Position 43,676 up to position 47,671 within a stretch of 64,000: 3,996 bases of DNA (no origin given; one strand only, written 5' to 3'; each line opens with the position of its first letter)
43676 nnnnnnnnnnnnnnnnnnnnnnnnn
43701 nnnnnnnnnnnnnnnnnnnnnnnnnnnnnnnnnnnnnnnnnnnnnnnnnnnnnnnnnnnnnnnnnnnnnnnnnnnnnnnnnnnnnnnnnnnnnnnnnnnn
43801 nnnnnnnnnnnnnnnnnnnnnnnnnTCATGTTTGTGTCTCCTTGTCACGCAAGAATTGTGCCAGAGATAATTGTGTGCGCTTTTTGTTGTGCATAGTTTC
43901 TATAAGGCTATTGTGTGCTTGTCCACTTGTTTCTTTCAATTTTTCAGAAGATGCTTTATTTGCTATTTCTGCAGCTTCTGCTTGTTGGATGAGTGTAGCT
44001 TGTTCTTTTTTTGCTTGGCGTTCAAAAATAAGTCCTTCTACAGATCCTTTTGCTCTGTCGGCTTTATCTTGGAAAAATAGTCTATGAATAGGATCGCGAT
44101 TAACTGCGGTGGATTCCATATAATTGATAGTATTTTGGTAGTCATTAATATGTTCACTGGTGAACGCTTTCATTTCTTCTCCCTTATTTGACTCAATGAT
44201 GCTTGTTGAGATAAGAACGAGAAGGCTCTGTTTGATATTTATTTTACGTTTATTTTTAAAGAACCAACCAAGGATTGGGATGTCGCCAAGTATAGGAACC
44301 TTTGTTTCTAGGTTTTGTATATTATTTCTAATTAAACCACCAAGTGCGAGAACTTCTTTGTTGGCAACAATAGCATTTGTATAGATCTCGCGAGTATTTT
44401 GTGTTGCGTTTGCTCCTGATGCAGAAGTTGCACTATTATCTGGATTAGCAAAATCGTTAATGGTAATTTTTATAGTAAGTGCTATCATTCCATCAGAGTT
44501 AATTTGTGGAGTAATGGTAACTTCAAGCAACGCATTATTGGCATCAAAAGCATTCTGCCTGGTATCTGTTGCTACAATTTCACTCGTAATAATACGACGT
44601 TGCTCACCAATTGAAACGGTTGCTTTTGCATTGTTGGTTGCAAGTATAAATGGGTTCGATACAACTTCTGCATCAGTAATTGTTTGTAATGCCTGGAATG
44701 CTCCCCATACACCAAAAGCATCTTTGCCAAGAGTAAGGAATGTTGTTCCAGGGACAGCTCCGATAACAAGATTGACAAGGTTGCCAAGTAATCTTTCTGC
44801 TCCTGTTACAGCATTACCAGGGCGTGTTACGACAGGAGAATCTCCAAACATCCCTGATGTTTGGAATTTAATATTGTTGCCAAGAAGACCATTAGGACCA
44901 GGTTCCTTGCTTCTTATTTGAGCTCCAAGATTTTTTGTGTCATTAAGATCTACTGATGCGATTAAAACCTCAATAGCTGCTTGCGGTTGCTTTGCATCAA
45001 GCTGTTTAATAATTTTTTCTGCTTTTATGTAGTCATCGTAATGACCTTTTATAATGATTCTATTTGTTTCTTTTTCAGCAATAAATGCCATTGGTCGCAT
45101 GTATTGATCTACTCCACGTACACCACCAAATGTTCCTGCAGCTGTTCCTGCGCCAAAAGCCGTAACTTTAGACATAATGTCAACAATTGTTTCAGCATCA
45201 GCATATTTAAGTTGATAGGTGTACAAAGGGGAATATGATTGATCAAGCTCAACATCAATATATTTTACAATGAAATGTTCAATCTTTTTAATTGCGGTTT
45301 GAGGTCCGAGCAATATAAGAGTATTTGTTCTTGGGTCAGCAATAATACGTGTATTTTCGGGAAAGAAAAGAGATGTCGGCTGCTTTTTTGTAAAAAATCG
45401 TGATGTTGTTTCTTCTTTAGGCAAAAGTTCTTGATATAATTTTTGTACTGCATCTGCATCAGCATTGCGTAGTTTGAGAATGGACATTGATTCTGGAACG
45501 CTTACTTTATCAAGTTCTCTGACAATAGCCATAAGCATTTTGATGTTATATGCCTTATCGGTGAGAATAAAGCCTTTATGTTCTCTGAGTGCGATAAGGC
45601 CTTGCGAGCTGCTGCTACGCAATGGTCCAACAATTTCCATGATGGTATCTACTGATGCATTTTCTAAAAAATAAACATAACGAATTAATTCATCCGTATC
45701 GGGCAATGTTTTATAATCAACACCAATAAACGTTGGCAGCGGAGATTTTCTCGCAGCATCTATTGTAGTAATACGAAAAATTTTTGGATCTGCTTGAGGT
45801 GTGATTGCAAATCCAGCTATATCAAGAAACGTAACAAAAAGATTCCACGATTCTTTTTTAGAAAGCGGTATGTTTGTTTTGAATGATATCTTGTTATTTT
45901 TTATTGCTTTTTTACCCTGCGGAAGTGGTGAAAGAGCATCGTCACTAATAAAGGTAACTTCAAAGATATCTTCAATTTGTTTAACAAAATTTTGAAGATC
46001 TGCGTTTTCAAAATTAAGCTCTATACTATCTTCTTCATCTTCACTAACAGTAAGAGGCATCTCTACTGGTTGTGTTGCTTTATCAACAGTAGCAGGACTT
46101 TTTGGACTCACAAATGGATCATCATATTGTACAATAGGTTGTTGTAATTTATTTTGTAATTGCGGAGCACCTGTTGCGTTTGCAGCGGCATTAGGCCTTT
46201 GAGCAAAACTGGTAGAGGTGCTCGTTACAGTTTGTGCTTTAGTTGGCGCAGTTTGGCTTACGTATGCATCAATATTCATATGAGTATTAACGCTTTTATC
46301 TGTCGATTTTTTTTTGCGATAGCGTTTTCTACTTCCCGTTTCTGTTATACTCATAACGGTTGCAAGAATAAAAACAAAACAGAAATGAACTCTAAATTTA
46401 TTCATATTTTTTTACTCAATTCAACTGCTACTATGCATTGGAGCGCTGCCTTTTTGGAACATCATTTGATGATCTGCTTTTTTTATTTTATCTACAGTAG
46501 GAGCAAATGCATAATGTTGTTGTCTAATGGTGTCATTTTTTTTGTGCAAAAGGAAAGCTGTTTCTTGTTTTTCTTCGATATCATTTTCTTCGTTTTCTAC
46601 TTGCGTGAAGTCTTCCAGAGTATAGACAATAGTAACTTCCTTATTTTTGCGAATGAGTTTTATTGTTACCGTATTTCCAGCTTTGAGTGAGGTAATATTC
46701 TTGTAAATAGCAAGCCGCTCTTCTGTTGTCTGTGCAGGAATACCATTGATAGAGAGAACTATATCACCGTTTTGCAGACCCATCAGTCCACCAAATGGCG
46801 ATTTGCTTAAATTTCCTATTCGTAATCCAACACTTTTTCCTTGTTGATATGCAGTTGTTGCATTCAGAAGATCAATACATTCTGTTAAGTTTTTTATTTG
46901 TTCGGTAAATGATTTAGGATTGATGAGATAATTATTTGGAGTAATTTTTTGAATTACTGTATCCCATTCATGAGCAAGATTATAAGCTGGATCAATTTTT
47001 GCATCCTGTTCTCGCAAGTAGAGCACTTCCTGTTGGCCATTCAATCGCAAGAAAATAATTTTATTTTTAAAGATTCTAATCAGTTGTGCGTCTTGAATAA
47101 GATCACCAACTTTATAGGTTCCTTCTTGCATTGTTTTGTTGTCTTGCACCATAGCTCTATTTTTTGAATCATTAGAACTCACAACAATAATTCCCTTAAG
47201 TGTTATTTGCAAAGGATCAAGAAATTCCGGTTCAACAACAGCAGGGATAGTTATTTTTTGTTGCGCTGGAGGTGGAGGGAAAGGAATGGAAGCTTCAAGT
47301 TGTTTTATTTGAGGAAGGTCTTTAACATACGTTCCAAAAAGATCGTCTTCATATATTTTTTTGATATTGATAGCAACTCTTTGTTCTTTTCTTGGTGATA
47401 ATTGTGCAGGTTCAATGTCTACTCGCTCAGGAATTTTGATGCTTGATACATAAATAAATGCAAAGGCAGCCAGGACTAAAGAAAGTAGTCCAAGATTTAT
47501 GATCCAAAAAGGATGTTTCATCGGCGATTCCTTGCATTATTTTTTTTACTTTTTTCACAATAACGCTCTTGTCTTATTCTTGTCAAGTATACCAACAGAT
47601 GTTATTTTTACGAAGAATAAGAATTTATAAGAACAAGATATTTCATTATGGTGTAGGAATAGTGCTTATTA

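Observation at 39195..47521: Single operon with two paralogous secretins: a gspC-gspD-like front end joined to a pilM/N-pilO-pilQ-like back end, with no ATPase, platform or pilin genes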

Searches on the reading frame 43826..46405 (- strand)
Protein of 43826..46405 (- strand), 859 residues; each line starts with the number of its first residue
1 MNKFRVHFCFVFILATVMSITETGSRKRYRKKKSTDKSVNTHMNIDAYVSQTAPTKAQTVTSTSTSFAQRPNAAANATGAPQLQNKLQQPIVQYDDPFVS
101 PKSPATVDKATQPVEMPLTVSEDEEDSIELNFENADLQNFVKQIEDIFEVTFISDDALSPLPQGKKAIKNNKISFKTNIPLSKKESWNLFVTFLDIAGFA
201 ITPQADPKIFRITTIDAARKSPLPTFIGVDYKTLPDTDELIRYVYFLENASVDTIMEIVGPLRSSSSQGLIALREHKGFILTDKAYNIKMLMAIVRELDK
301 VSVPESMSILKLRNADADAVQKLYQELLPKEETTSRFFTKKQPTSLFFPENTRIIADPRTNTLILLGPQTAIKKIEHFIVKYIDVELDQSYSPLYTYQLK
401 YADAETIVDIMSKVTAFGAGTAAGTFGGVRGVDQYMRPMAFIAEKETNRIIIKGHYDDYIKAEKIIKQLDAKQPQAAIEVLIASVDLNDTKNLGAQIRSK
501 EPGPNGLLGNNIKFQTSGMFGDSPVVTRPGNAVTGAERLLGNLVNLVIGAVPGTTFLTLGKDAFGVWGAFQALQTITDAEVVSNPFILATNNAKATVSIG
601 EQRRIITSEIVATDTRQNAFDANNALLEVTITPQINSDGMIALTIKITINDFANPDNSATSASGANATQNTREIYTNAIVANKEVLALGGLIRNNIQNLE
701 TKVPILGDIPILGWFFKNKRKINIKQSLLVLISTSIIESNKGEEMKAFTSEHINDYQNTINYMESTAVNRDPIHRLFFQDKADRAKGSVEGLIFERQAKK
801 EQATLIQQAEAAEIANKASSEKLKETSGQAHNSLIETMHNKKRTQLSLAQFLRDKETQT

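Call 3: search_protein_families(library=pfam, proteins=[window:43826-46405:-], max_evalue=0.1)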
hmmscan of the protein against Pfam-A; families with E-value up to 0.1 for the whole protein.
window:43826-46405:- (859 aa): 3 families
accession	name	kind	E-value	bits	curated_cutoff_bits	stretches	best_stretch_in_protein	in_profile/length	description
PF00263.26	Secretin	-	1.3e-35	123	27.5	1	572-738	1-169/169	Bacterial type II and III secretion system protein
PF03958.22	Secretin_N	-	9.1e-17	61.5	28.2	2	309-388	3-68/69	Bacterial type II/III secretion system short domain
PF21305.2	type_II_gspD_N0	-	6e-07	29.7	27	1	130-204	1-64/71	GspD-like, N0 domain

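Call 4: search_protein_families(library=ncbifam, proteins=[window:43826-46405:-], max_evalue=0.1)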
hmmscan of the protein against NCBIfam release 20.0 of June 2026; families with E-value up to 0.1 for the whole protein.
window:43826-46405:- (859 aa): 8 families
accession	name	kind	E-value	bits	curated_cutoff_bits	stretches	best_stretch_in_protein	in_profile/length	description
TIGR02517.1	type_II_gspD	equivalog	1.8e-81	274.4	351.35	1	130-741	1-594/600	type II secretion system secretin GspD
TIGR02515.1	IV_pilus_PilQ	subfamily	3.2e-41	141.7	284.35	2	397-737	102-427/428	type IV pilus secretin PilQ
TIGR02519.1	pilus_MshL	equivalog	2.2e-28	99.1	250.2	1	442-737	2-290/290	pilus (MSHA type) biogenesis protein MshL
TIGR02516.1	type_III_yscC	equivalog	3.2e-26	91.9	238.45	1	355-738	107-462/463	type III secretion system outer membrane ring subunit SctC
NF010083.0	PRK13568.1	equivalog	4.9e-21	75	554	1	571-738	257-418/419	DNA uptake porin HofQ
NF011873.0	PRK15346.1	equivalog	2.2e-17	62.9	524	2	571-739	334-496/499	EscC/YscC/HrcC family type III secretion system outer membrane ring protein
NF007851.2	PRK10560.1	exception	2.8e-16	59.3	598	1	572-739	250-411/412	DNA uptake porin HofQ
NF042912.1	Amuc_1098_fam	equivalog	1.3e-15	56.5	750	1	624-739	678-798/805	Amuc_1098 family type IV pilus outer membrane protein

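Call 9: find_encoding_contigs(protein=window:43826-46405:-, flank=10000, max_places=6)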
Protein window:43826-46405:- (859 aa): 2 contigs read that carry it; 2 places shown.
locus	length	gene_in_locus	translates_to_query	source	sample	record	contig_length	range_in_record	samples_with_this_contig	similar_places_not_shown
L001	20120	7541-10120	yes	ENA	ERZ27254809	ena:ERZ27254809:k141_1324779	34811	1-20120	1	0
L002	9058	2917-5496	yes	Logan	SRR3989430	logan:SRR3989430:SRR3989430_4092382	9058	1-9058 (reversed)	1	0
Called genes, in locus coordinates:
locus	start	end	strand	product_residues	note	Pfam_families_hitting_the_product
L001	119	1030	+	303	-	PF02089:Palm_thioest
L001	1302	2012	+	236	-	PF00121:TIM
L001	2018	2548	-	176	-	-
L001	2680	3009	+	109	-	PF03840:SecG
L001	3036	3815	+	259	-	PF02405:MlaE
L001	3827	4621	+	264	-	PF00005:ABC_tran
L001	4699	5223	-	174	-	PF22769:DCD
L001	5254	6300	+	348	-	PF00493:MCM (weak), PF20030:bpMoxR, PF00004:AAA (weak), PF07726:AAA_3, PF07728:AAA_5, PF17863:AAA_lid_2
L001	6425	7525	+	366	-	PF11356:T2SSC (weak), PF13180:PDZ_2 (weak)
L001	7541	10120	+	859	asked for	PF21305:type_II_gspD_N0 (weak), PF03958:Secretin_N, PF00263:Secretin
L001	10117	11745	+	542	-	PF11104:PilM_2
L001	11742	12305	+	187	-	-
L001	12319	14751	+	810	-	PF21305:type_II_gspD_N0 (weak), PF03958:Secretin_N, PF00263:Secretin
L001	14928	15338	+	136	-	-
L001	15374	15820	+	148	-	-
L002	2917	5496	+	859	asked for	PF21305:type_II_gspD_N0 (weak), PF03958:Secretin_N, PF00263:Secretin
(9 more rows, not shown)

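Call 32: search_solved_structures(query=window:43826-46405:-, max_evalue=0.00001)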
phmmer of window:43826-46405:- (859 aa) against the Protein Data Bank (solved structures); distinct sequences matched with E-value up to 0.00001: 26.
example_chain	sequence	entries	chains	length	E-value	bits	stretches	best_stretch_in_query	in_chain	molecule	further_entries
5zdh_A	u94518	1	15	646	7.2e-41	143.5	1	125-740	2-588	Type II secretion system protein D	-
5wq7_A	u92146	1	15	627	1.6e-38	135.8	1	128-740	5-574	Putative type II secretion system protein D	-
6hcg_A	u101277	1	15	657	1.9e-38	135.4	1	117-752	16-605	Type II secretion system protein D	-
5wq8_A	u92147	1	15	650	6.8e-36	127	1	130-739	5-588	Type II secretion system protein D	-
6i1x_A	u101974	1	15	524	5.1e-35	124.1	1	238-738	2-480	Type II secretion system protein D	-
5wq9_A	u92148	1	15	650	5.1e-35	124.1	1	130-739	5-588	Type II secretion system protein D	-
5wln_G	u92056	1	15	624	4e-33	117.9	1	125-742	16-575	Type II secretion system protein D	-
6i1y_A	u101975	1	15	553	3.4e-31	111.5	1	239-739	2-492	General secretion pathway protein GspD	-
5w68_A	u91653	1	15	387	1.1e-21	80.1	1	396-740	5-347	Putative type II secretion protein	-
9k8v_A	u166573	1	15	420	4.9e-20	74.6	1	398-739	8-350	General secretion pathway protein D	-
6w6m_A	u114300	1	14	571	2.1e-18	69.2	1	405-737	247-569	Type IV pilus secretin PilQ family protein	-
9sh1_A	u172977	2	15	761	2.4e-18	69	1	397-737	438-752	Type IV pilus biogenesis and competence protein PilQ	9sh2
4av2_A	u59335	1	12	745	7.8e-18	67.3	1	397-737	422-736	TYPE IV PILUS BIOGENESIS AND COMPETENCE PROTEIN PILQ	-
3jc8_Qa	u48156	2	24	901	2.2e-14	55.9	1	440-737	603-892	PilQ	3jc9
6ve2_A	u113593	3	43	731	1.8e-12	49.5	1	398-738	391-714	Fimbrial assembly protein PilQ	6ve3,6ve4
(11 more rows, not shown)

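Call 60: search_protein_representatives(protein=window:43826-46405:-)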
Query: 859 residues. Proteins with E-value up to 0.001 (for the whole library): 25528; up to 1e-10: 9659; up to 1e-30: 1191. The best 150 are listed.
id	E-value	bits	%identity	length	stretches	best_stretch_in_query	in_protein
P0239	3.7e-243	825.7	54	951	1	105-807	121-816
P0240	3.4e-233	792.7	54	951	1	109-816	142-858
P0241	1.4e-224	764.2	49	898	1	49-814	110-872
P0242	1.8e-222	757.3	52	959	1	103-829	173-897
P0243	2.1e-216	737.2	49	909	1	8-802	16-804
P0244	8.2e-216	735.2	54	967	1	119-796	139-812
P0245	1.4e-215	734.4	50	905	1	86-813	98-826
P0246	1.6e-214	731.0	52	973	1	122-824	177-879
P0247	4.1e-214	729.6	50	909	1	111-800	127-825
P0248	5.9e-212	722.5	49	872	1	79-833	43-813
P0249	1.3e-211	721.4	49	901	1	80-809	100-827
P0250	1.8e-211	720.9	51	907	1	115-806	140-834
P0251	1.3e-210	718.1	49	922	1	41-798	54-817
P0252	3.5e-210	716.6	49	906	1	121-835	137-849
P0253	2.2e-209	714.0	52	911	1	121-812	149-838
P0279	5.0e-165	567.3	43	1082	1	125-800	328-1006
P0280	1.2e-164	566.0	45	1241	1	122-798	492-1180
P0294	5.4e-152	524.2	44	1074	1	127-825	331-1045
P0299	4.3e-151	521.2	42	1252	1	123-803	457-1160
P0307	2.9e-147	508.6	41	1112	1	123-792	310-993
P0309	2.7e-146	505.4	42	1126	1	123-844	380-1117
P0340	1.1e-114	400.9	30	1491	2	128-795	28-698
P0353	1.8e-108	380.3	35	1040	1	83-784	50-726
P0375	2.9e-101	356.4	35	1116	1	66-782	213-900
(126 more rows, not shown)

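Call 65: find_encoding_contigs(protein=P0353, flank=10000, max_places=2)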
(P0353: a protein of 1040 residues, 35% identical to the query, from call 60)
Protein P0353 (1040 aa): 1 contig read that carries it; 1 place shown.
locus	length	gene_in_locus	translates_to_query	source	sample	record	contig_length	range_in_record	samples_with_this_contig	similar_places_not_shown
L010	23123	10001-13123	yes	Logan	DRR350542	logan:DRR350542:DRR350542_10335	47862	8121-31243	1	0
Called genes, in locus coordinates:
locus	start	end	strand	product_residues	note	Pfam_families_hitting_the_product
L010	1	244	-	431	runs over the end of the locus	-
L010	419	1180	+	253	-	PF00121:TIM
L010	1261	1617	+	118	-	PF03840:SecG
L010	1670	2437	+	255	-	PF02405:MlaE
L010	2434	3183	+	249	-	PF00005:ABC_tran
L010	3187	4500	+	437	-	PF00072:Response_reg, PF00158:Sigma54_activat (weak), PF14532:Sigma54_activ_2, PF25601:AAA_lid_14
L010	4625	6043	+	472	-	-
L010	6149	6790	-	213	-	-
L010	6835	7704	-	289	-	-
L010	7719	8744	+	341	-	PF00493:MCM (faint), PF20030:bpMoxR, PF07726:AAA_3, PF07728:AAA_5, PF17863:AAA_lid_2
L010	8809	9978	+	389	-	PF13180:PDZ_2 (faint), PF11356:T2SSC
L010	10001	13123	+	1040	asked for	PF21305:type_II_gspD_N0, PF03958:Secretin_N (weak), PF00263:Secretin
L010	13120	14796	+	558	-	PF11104:PilM_2, PF05134:T2SSL (weak)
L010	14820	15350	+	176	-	-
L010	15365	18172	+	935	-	PF21305:type_II_gspD_N0 (weak), PF03958:Secretin_N (weak), PF00263:Secretin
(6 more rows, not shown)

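Call 66: find_encoding_contigs(protein=P0340, flank=10000, max_places=2)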
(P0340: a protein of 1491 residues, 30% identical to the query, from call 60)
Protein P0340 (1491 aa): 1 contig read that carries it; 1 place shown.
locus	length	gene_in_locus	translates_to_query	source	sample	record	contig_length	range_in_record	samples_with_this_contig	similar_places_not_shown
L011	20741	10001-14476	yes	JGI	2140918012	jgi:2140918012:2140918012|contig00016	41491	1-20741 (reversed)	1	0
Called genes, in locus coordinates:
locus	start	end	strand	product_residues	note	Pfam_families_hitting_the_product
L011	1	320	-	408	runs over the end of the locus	PF13173:AAA_14, PF13635:DUF4143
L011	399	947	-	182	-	-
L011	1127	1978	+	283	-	PF12784:PDDEXK_2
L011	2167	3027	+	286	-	PF11356:T2SSC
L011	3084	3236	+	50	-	-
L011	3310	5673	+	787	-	PF21305:type_II_gspD_N0 (weak), PF03958:Secretin_N (weak), PF00263:Secretin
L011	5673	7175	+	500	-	PF11104:PilM_2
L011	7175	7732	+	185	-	-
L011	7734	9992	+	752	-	PF03958:Secretin_N, PF00263:Secretin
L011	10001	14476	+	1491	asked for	PF21305:type_II_gspD_N0 (faint), PF03958:Secretin_N, PF00263:Secretin, PF03958:Secretin_N (weak), PF00263:Secretin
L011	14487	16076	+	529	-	PF09820:AAA-ATPase_like, PF08011:PDDEXK_9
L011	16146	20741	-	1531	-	?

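Call 102: search_protein_families(library=pfam, proteins=[P0280, P0299, P0279, P0294, P0309, P0307, P0353, P0375], max_evalue=0.01)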
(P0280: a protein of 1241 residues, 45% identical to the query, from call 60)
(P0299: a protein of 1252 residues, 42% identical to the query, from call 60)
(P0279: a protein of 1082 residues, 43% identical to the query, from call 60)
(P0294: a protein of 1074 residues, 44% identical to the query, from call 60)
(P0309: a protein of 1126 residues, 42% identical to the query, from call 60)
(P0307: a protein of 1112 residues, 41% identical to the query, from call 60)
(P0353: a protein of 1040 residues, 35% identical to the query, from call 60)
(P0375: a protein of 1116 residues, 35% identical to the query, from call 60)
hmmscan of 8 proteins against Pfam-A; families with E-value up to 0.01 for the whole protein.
P0280 (1241 aa): 6 families
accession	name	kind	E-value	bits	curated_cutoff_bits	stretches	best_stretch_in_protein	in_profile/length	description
PF00263.26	Secretin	-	8.2e-37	126.8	27.5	1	963-1121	2-169/169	Bacterial type II and III secretion system protein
PF17963.7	Big_9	-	8.8e-24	84.7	23.6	2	58-146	3-89/89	Bacterial Ig domain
PF03958.22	Secretin_N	-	5.7e-19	68.5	28.2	2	770-854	3-69/69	Bacterial type II/III secretion system short domain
PF17892.7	Cadherin_5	-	9.3e-12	45.1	26.5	2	59-146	5-96/98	Cadherin-like domain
PF17803.7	Cadherin_4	-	2.6e-06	28.3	25.1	1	53-111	8-68/71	Bacterial cadherin-like domain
PF21305.2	type_II_gspD_N0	-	0.0069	16.7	27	0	500-572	1-61/71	GspD-like, N0 domain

P0299 (1252 aa): 2 families
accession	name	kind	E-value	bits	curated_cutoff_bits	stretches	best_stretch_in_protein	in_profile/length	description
PF00263.26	Secretin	-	4.5e-38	130.9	27.5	1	936-1095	2-169/169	Bacterial type II and III secretion system protein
PF03958.22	Secretin_N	-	6.3e-18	65.2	28.2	2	736-818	3-69/69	Bacterial type II/III secretion system short domain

P0279 (1082 aa): 3 families
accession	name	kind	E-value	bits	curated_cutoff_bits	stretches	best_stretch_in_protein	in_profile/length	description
PF00263.26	Secretin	-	3.3e-36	124.9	27.5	1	787-945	2-168/169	Bacterial type II and III secretion system protein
PF03958.22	Secretin_N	-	8.2e-19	68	28.2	2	609-688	3-69/69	Bacterial type II/III secretion system short domain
PF21305.2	type_II_gspD_N0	-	0.00022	21.5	27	1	335-406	3-63/71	GspD-like, N0 domain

P0294 (1074 aa): 4 families
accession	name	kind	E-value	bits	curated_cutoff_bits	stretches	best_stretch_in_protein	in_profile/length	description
PF00263.26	Secretin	-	6e-33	114.2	27.5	1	803-960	1-169/169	Bacterial type II and III secretion system protein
PF03958.22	Secretin_N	-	2.5e-22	79.3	28.2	2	517-591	3-62/69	Bacterial type II/III secretion system short domain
PF21305.2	type_II_gspD_N0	-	1.2e-07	31.9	27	1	334-411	1-66/71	GspD-like, N0 domain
PF24471.1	KH_DEAH11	-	0.0028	17.7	27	0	569-594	43-68/70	DEAH11-like, KH-domain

P0309 (1126 aa): 3 families
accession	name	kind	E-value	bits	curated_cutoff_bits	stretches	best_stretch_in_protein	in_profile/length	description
PF00263.26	Secretin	-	1.1e-29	103.6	27.5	1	862-1018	1-169/169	Bacterial type II and III secretion system protein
PF03958.22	Secretin_N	-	2.3e-13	50.6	28.2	1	664-750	2-69/69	Bacterial type II/III secretion system short domain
PF21305.2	type_II_gspD_N0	-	3.4e-05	24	27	1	387-462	1-64/71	GspD-like, N0 domain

P0307 (1112 aa): 3 families
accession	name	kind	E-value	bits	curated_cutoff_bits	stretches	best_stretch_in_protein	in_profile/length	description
PF00263.26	Secretin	-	2.6e-35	121.9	27.5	1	775-939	1-169/169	Bacterial type II and III secretion system protein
PF03958.22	Secretin_N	-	3.3e-20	72.5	28.2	3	507-581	3-62/69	Bacterial type II/III secretion system short domain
PF21305.2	type_II_gspD_N0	-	7.3e-05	23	27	0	368-397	35-64/71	GspD-like, N0 domain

P0353 (1040 aa): 3 families
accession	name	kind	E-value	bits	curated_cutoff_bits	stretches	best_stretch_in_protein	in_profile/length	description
PF00263.26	Secretin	-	2e-33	115.8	27.5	1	526-680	2-169/169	Bacterial type II and III secretion system protein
PF03958.22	Secretin_N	-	3.3e-19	69.3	28.2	2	257-333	1-61/69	Bacterial type II/III secretion system short domain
PF21305.2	type_II_gspD_N0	-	5.3e-10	39.4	27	1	93-163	1-71/71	GspD-like, N0 domain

P0375 (1116 aa): 3 families
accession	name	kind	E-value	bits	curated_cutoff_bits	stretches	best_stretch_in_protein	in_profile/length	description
PF00263.26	Secretin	-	1.4e-37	129.3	27.5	1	699-856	2-169/169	Bacterial type II and III secretion system protein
PF03958.22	Secretin_N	-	1.7e-23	83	28.2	3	527-610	3-69/69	Bacterial type II/III secretion system short domain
PF21305.2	type_II_gspD_N0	-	2.1e-11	44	27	1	271-341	1-71/71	GspD-like, N0 domain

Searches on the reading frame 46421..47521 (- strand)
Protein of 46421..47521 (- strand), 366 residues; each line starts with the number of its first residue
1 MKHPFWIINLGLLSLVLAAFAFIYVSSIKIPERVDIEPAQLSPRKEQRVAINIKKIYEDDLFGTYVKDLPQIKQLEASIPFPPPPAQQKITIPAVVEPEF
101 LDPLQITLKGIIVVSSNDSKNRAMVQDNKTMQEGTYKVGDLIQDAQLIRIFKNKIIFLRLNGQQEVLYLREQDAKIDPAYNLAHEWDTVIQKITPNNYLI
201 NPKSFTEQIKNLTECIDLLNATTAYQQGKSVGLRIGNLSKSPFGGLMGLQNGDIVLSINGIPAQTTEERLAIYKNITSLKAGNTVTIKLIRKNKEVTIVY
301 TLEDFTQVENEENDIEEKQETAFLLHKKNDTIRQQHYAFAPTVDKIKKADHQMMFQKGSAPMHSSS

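Call 3: search_protein_families(library=pfam, proteins=[window:46421-47521:-], max_evalue=0.1)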
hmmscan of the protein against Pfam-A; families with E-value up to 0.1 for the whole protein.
window:46421-47521:- (366 aa): 5 families
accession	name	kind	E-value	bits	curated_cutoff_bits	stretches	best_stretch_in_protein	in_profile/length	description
PF11356.14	T2SSC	-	8.4e-07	29.4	27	1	13-169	7-141/141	Type II secretion system protein C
PF13180.12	PDZ_2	-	1.4e-06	28.9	27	1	248-298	29-76/80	PDZ domain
PF17820.7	PDZ_6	-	0.00024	21.2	27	1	247-268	14-35/54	PDZ domain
PF00595.29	PDZ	-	0.028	15.2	23.2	1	230-267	24-61/81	PDZ domain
PF14685.13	PDZ_Tricorn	-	0.068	13.6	25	0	248-296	37-83/88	Tricorn protease PDZ domain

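Call 4: search_protein_families(library=ncbifam, proteins=[window:46421-47521:-], max_evalue=0.1)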
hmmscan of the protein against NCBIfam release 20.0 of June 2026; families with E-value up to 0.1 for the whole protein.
window:46421-47521:- (366 aa): 11 families
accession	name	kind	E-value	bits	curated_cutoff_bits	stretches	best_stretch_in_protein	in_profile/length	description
NF041515.1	GspC_delta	equivalog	5.7e-24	85.4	150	1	5-302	4-310/311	type II secretion system protein GspC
TIGR01713.1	typeII_sec_gspC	equivalog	3.2e-11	43.3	101.6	1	102-292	79-249/259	type II secretion system protein GspC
TIGR02037.1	degP_htrA_DO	subfamily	2.1e-08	33.5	416.2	1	247-347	275-376/434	Do family serine endopeptidase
NF041199.1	trx7_PDZ_seleno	equivalog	4.2e-07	29.2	300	1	231-300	317-388/390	Trx7/PDZ domain-containing (seleno)protein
NF041616.1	T2SS_C_SYNERG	exception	3.7e-06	26.5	200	1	223-301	219-294/296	type II secretion system protein GspC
NF008147.1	PRK10898.1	equivalog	7.2e-06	25.4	408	1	225-306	273-351/352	outer membrane-stress sensor serine endopeptidase DegS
NF008189.1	PRK10942.1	equivalog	0.00065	18.3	720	1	247-327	329-406/477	serine endoprotease DegP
TIGR02038.1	protease_degS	equivalog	0.0023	17.1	422.95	1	247-306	294-350/351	outer membrane-stress sensor serine endopeptidase DegS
NF007526.1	PRK10139.1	equivalog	0.004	15.9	756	1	247-316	307-373/456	serine endoprotease DegQ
NF040960.1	MamE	equivalog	0.0046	15.6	800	1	235-296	471-529/659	magnetosome formation protease MamE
NF041521.1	HhoA_HhoB_HtrA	equivalog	0.029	13.7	450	1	244-300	276-329/335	HhoA/HhoB/HtrA family serine endopeptidase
